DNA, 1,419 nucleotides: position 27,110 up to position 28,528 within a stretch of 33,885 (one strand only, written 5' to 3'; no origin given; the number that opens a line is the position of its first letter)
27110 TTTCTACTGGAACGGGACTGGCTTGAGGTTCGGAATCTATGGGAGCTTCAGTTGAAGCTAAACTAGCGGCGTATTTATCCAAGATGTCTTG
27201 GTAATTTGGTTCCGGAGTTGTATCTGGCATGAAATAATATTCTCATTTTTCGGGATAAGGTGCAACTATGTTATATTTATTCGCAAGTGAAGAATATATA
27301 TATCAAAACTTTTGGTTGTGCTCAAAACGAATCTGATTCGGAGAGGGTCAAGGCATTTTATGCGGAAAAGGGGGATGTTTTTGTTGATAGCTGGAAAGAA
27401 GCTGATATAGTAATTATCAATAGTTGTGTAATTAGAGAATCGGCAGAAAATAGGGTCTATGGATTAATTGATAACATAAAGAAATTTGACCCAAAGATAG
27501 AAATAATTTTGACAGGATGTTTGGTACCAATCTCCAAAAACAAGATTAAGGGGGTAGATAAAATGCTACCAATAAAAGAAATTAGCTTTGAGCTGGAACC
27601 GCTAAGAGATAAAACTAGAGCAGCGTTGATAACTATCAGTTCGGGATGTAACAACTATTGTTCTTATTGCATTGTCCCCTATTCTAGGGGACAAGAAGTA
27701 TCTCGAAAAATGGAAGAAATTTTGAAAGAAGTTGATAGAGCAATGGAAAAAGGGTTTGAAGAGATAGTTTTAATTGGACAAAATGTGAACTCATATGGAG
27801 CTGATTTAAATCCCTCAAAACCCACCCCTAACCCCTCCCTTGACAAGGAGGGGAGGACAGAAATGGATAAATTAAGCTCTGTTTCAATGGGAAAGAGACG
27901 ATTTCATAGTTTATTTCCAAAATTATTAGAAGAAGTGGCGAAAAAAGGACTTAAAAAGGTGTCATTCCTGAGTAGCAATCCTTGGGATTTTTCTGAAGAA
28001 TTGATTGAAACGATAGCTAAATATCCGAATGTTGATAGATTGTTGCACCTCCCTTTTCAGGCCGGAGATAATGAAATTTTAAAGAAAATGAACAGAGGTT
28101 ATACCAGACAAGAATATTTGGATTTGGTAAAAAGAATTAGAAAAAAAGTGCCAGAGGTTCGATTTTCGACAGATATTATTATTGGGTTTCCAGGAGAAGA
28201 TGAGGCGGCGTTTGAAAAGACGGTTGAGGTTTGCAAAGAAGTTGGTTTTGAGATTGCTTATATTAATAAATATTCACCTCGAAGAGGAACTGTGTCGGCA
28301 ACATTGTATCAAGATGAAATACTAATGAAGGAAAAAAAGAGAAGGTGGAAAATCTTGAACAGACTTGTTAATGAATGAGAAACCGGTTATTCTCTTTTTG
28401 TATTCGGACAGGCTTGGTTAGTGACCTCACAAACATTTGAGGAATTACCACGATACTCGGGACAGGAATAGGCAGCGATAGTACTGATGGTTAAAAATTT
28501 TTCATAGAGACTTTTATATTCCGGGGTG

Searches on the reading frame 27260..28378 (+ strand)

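Call 36: search_protein_families(library=pfam, proteins=[window:27260-28378:+], max_evalue=0.00001)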
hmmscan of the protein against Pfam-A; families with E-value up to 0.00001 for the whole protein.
window:27260-28378:+ (372 aa): 2 families
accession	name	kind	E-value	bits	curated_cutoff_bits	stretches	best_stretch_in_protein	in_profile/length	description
PF04055.27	Radical_SAM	-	5.3e-29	102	29.5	1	124-323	1-164/166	Radical SAM superfamily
PF00919.26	UPF0004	-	1e-20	74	27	1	13-98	2-88/98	Uncharacterized protein family UPF0004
